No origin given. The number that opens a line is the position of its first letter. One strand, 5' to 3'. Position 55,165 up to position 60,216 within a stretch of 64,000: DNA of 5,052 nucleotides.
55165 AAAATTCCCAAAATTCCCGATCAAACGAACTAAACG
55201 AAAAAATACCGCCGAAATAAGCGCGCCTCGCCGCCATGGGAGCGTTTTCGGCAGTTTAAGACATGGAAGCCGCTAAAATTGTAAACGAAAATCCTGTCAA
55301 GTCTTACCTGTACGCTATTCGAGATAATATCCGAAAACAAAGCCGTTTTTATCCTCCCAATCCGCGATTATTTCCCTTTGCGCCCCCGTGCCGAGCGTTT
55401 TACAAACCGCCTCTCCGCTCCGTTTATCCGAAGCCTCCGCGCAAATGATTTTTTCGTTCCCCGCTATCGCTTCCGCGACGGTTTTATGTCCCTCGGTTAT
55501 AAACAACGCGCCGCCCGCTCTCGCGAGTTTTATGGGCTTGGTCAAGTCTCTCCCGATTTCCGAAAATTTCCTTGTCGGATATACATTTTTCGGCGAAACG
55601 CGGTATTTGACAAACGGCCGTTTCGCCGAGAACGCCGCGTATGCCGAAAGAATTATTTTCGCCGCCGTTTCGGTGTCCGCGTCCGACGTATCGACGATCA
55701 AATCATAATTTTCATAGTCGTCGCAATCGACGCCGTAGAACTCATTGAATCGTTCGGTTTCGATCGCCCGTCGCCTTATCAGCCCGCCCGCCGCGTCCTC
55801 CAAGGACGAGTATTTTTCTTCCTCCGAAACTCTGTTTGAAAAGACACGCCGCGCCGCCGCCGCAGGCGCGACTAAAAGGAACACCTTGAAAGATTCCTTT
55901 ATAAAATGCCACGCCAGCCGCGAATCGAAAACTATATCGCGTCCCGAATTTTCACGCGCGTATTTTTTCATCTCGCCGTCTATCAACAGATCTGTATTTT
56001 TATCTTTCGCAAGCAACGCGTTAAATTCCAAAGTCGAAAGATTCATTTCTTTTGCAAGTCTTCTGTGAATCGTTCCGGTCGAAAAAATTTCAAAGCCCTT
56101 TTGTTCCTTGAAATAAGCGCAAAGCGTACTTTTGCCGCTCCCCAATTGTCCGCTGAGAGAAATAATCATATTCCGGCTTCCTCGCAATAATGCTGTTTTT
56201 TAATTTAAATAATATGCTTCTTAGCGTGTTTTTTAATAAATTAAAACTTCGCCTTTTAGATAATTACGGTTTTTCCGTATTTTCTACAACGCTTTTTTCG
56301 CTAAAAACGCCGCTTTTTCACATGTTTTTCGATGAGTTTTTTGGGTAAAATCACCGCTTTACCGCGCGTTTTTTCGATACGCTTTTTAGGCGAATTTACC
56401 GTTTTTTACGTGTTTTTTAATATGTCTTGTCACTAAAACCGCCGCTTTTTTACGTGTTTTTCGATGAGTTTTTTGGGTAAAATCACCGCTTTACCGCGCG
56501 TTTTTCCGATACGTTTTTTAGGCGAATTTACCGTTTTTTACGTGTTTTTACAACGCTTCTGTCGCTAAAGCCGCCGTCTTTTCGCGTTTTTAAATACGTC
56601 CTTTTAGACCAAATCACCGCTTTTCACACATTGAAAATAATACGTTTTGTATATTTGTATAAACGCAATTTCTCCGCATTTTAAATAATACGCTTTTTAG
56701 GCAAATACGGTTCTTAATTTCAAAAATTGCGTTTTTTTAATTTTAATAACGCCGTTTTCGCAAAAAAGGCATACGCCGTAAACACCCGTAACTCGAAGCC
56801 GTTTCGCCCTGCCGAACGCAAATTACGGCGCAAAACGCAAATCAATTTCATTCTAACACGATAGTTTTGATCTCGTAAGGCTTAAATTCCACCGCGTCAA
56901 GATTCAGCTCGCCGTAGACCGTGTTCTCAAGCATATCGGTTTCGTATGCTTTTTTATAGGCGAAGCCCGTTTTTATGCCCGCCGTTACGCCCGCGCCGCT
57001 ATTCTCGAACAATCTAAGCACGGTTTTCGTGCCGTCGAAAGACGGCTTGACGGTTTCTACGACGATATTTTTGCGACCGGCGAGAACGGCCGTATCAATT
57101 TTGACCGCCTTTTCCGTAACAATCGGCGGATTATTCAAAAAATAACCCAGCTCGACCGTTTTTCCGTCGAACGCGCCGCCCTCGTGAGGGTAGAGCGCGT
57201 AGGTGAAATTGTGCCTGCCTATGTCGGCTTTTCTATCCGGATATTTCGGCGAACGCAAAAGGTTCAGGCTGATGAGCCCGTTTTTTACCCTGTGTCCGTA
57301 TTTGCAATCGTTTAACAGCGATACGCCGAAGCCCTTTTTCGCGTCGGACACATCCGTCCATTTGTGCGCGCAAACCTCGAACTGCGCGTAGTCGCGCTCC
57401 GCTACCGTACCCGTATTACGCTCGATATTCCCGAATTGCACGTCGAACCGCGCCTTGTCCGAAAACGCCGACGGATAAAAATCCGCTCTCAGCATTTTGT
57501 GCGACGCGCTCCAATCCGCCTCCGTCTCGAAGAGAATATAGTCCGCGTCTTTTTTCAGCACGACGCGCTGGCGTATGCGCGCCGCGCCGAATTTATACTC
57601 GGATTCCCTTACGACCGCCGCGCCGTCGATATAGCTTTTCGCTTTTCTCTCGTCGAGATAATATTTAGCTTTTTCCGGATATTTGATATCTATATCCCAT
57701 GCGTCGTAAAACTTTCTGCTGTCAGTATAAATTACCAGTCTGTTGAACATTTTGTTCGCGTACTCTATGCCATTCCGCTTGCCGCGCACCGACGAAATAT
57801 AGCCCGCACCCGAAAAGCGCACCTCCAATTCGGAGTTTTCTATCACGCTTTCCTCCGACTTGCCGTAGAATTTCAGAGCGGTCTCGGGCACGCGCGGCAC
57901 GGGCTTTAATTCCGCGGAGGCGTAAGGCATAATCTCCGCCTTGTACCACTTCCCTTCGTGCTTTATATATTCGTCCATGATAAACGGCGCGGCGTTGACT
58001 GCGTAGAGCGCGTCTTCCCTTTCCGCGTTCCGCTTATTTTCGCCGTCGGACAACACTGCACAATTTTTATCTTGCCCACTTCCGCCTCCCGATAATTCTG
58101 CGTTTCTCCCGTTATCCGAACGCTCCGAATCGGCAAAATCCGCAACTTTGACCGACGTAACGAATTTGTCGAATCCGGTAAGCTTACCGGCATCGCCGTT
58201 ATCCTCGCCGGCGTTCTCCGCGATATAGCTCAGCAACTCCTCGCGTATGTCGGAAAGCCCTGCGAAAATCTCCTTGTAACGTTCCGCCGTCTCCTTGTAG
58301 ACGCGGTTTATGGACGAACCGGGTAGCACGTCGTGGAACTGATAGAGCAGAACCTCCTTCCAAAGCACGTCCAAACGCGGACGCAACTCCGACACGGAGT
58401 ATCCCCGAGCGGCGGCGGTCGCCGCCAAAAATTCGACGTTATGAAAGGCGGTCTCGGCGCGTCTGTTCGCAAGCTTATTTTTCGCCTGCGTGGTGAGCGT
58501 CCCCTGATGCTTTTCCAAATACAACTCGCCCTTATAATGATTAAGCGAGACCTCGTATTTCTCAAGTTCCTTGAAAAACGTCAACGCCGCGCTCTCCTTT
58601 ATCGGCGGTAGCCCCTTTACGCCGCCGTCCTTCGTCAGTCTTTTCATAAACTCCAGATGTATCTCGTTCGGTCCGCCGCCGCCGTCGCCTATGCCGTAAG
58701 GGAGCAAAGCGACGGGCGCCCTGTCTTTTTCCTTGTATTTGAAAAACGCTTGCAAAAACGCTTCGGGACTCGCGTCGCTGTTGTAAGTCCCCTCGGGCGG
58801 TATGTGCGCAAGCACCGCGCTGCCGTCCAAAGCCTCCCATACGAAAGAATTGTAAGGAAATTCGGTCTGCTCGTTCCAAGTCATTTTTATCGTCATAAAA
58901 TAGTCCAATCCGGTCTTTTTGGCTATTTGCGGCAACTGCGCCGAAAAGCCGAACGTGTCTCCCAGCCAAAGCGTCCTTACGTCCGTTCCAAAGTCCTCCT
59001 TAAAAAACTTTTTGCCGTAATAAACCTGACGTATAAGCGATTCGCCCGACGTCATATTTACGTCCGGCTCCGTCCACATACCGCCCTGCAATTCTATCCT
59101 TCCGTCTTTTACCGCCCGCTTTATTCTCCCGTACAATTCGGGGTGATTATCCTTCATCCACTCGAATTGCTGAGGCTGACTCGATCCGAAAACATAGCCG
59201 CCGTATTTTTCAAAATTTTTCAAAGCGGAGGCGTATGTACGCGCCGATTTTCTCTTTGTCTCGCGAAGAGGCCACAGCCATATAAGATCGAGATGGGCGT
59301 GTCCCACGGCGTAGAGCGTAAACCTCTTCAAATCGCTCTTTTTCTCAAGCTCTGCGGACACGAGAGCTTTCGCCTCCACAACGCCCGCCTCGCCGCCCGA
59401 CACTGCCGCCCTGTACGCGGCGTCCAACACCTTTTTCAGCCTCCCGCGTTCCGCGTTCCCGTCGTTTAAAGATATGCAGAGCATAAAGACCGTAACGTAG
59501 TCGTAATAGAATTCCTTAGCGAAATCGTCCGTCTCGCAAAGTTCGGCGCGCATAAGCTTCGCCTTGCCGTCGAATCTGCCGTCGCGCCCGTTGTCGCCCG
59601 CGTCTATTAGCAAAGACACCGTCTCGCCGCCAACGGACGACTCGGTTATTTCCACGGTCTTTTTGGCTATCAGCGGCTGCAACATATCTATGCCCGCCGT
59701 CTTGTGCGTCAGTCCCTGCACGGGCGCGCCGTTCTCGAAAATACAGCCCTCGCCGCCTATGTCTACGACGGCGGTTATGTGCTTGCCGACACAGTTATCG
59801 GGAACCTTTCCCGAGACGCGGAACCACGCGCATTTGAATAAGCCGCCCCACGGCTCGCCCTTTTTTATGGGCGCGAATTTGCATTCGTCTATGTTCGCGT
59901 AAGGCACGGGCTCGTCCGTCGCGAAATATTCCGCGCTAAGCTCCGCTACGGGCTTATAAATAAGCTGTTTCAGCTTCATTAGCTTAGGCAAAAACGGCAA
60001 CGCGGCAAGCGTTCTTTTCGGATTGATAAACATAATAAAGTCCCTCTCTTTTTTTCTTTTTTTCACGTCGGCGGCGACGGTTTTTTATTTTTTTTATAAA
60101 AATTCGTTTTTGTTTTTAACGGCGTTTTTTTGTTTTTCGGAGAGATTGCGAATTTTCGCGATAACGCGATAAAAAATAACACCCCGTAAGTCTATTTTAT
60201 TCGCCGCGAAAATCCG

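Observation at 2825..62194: Dense family of ~65-bp hairpin repeats (REP1) in almost every intergenic region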

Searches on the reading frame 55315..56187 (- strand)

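Call 62: search_protein_families(library=pfam, proteins=[window:55315-56187:-], max_evalue=0.01)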
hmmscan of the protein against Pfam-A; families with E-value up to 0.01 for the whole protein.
window:55315-56187:- (290 aa): 7 families
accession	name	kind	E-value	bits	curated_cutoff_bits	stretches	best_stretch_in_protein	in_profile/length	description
PF13189.12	Cytidylate_kin2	-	3.1e-13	50.7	28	1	8-168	1-175/176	Cytidylate kinase-like family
PF13238.12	AAA_18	-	4.8e-09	37.2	29.4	1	9-125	1-117/128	AAA domain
PF13207.12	AAA_17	-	7.8e-09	36.4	27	1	13-91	2-80/136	AAA domain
PF02224.24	Cytidylate_kin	-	3.6e-05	24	26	1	9-48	1-40/211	Cytidylate kinase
PF01121.26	CoaE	-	0.00061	20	27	1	7-46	1-39/180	Dephospho-CoA kinase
PF13401.12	AAA_22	-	0.0042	17.8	27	1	5-48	4-45/130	AAA domain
PF07931.18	CPT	-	0.0043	17.3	22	0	7-183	2-171/172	Chloramphenicol phosphotransferase-like protein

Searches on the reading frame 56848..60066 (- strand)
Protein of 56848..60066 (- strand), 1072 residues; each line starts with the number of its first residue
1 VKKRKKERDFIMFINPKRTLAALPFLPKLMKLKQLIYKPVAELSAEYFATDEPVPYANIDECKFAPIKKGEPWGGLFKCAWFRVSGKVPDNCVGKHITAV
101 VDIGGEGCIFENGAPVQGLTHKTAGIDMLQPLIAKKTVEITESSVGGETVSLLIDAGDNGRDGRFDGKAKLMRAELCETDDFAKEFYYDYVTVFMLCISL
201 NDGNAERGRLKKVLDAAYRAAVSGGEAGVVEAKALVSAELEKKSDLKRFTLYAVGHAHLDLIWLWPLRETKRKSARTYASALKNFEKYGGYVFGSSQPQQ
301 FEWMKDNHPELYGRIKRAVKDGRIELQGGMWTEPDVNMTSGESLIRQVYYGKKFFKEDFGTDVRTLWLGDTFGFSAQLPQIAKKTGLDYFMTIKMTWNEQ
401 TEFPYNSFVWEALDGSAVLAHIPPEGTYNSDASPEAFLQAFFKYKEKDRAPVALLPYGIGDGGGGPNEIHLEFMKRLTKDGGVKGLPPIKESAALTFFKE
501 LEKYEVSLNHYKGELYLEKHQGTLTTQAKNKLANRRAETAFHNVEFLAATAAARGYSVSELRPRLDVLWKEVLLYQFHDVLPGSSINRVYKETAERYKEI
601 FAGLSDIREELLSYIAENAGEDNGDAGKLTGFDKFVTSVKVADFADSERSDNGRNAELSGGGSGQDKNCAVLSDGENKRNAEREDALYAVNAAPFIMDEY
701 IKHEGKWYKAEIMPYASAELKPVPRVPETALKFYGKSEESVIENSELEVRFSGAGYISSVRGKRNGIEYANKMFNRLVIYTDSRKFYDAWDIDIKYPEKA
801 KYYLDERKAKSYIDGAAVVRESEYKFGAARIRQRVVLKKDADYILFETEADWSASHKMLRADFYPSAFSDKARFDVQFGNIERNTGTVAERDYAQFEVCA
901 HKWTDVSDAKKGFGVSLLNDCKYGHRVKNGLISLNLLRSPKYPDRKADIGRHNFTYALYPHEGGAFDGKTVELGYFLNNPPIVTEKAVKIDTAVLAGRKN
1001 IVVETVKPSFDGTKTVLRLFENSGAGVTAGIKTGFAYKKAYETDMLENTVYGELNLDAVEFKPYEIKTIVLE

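Call 11: search_protein_families(library=pfam, proteins=[window:56848-60066:-])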
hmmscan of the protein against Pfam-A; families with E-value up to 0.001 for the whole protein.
window:56848-60066:- (1072 aa): 6 families
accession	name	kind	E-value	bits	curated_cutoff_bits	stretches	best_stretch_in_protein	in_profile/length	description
PF01074.27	Glyco_hydro_38N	-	3e-82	276.5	25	1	251-504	2-258/270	Glycosyl hydrolases family 38 N-terminal domain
PF07748.19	Glyco_hydro_38C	-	3.3e-44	152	25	1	742-945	1-205/206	Glycosyl hydrolases family 38 C-terminal domain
PF09261.16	Alpha-mann_mid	-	1.4e-22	80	31.1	1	518-613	1-94/96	Alpha mannosidase middle domain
PF17677.7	Glyco_hydro38C2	-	3.9e-13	49.8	22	1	1000-1069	1-72/72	Glycosyl hydrolases family 38 C-terminal beta sandwich domain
PF22907.2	Ams1-like_1st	-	6.4e-10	39.5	27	1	46-123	11-88/145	Alpha-mannosidase, jelly roll domain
PF03065.20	Glyco_hydro_57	-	1.4e-05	25.1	21.2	1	299-392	78-171/291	Glycosyl hydrolase family 57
